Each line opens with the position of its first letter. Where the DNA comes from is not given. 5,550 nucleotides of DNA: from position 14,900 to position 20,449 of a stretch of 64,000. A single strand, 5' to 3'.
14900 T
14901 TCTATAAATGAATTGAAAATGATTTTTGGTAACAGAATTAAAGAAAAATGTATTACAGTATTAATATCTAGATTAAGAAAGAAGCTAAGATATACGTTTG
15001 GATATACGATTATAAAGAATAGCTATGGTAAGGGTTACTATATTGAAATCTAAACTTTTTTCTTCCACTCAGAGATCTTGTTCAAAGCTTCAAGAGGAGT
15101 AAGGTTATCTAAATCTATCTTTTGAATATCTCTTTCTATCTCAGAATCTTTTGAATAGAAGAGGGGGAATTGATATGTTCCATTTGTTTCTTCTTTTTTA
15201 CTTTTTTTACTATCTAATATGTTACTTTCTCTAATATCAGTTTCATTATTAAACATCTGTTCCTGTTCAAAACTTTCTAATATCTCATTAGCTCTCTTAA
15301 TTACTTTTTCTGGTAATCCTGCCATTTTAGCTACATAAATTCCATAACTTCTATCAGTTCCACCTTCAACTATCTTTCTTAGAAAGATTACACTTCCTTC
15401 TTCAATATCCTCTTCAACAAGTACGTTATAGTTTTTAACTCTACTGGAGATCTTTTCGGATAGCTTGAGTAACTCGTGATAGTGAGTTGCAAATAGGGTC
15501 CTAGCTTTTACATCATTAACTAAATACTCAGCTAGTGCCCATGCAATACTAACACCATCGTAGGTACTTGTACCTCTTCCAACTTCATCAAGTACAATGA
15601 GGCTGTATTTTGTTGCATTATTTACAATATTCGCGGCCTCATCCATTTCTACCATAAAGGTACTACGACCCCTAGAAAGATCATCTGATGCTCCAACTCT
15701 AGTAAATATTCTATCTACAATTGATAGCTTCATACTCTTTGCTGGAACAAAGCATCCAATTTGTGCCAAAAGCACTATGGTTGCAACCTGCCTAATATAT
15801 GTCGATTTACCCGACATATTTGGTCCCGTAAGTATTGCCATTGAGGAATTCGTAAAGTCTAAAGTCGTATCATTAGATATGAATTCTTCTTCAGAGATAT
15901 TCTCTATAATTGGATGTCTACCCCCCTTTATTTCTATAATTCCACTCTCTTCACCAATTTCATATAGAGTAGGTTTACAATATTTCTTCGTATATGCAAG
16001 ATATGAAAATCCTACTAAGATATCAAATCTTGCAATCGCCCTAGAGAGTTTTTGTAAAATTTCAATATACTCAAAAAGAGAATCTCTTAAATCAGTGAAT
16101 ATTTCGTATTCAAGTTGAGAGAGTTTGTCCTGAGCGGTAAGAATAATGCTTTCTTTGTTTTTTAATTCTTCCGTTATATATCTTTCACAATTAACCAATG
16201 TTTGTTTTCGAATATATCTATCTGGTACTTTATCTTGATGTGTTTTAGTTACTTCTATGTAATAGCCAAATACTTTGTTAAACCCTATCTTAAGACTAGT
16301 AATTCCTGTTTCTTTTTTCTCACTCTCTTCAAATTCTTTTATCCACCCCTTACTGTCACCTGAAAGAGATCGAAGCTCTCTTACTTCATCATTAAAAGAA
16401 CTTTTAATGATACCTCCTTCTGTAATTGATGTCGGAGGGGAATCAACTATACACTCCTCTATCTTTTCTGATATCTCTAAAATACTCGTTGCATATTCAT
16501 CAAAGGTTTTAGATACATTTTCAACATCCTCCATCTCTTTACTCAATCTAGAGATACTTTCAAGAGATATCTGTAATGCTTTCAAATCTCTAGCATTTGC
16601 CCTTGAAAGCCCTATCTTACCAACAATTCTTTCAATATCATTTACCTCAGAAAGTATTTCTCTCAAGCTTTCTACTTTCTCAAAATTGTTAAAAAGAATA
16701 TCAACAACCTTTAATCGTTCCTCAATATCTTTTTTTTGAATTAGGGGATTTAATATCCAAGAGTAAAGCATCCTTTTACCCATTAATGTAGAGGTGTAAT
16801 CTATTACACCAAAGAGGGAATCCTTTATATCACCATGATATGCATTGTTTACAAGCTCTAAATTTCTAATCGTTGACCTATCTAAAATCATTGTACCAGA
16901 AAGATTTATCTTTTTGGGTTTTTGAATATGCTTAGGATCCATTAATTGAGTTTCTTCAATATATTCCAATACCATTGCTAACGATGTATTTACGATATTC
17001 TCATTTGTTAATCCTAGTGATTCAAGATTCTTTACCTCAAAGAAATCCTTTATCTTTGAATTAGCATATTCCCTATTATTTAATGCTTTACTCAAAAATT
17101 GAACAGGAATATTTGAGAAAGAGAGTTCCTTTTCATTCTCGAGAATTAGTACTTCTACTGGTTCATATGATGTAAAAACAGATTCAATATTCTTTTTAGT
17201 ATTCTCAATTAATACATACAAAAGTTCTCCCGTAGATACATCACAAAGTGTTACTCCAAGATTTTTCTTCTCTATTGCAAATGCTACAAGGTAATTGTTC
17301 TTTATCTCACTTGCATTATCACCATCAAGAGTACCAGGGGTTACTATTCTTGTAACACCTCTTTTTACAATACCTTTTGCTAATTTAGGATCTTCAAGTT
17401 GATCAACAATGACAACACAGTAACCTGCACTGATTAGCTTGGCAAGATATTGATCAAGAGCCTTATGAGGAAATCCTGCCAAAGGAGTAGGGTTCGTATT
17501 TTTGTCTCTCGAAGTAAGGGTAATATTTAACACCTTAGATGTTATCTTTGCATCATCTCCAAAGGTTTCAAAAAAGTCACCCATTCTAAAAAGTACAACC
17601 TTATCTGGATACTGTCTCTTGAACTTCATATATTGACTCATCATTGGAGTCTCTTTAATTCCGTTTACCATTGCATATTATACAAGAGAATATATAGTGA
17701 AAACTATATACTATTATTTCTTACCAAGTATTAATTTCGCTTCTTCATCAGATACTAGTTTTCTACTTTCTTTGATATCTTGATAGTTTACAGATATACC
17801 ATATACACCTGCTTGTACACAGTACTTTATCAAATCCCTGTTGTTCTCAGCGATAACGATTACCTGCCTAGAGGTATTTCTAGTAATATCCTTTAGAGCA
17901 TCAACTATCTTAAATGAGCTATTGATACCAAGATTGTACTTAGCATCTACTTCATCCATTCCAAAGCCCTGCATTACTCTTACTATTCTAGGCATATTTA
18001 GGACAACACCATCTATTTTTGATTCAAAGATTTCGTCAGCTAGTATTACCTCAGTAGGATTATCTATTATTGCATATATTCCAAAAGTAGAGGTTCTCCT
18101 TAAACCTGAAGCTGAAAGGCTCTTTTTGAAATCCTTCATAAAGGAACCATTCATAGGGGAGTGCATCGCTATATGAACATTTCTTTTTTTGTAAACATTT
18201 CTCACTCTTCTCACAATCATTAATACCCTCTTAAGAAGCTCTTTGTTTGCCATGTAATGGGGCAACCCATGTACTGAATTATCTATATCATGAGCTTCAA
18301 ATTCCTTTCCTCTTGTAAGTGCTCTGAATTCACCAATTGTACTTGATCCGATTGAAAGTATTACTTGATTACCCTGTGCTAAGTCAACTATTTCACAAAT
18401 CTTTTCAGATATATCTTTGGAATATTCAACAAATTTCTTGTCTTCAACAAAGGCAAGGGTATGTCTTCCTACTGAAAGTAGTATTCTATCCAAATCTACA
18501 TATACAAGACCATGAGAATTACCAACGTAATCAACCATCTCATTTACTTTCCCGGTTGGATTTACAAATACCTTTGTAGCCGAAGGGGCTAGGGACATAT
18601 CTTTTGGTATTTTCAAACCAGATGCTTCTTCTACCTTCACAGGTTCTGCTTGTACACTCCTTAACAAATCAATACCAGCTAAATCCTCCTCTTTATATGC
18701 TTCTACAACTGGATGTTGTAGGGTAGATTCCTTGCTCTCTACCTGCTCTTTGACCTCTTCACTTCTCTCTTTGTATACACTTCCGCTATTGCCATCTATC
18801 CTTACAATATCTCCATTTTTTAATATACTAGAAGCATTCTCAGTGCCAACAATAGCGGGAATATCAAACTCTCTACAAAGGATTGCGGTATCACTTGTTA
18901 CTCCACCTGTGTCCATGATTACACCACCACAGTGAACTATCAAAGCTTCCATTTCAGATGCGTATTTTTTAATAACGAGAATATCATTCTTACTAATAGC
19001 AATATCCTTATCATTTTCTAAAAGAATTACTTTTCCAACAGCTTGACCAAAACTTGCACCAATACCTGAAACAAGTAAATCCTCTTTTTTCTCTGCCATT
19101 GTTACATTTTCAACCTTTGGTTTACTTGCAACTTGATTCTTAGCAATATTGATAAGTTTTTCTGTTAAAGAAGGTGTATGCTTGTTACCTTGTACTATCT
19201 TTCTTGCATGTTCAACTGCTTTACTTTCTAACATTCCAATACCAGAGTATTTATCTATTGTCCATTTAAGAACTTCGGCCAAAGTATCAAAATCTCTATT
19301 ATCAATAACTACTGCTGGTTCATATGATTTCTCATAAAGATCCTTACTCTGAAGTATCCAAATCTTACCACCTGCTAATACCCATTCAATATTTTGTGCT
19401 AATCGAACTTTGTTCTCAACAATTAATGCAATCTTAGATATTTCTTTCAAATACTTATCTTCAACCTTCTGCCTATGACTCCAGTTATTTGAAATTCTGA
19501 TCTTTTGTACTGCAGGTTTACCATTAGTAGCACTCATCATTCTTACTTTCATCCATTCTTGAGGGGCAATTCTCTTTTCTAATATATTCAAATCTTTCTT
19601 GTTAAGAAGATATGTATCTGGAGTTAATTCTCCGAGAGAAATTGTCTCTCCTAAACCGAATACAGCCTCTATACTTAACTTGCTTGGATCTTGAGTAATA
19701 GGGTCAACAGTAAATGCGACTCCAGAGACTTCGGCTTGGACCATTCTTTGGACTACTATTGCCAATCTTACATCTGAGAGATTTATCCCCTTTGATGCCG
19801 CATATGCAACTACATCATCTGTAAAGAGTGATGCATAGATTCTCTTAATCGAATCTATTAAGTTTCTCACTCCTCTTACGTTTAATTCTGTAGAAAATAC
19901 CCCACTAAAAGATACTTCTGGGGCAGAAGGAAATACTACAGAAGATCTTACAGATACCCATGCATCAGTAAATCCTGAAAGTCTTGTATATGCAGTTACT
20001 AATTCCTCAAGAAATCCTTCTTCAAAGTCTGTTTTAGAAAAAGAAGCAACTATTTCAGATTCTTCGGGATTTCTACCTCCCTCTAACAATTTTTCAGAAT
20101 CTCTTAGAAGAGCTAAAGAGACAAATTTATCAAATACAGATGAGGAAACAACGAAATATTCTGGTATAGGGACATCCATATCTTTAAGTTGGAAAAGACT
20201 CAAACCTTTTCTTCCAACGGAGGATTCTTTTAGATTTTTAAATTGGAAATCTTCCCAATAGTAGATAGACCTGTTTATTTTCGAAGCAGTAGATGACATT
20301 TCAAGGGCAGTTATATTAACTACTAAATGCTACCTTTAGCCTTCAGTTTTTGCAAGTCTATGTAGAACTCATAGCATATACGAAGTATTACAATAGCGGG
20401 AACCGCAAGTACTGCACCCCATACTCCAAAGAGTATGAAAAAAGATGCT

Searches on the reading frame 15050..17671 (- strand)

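Call 95: search_protein_families(library=pfam, max_evalue=0.00001, proteins=[window:15050-17671:-])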
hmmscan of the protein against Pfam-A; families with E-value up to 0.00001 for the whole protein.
window:15050-17671:- (873 aa): 5 families
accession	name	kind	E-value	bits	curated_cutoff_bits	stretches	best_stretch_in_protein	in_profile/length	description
PF00488.27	MutS_V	-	8.3e-83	277.4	30.2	1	613-801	2-187/188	MutS domain V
PF05192.23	MutS_III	-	4.9e-47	161.2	34.1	1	266-555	1-193/194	MutS domain III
PF01624.25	MutS_I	-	1.3e-39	135.3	20.6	1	8-115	1-109/113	MutS domain I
PF05190.23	MutS_IV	-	4.7e-28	97.8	22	1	426-515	2-91/92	MutS family domain IV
PF05188.22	MutS_II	-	5.9e-13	49.8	25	1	126-250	1-133/133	MutS domain II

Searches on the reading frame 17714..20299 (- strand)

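Call 95: search_protein_families(library=pfam, max_evalue=0.00001, proteins=[window:17714-20299:-])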
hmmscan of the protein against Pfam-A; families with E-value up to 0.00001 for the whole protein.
window:17714-20299:- (861 aa): 2 families
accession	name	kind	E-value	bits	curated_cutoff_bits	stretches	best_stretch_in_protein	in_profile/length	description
PF01326.24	PPDK_N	-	7.9e-61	206.6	27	1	26-325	2-313/328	Pyruvate phosphate dikinase, AMP/ATP-binding domain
PF00391.29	PEP-utilizers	-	4.3e-19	68.3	23.1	1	436-506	2-72/72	PEP-utilising enzyme, mobile domain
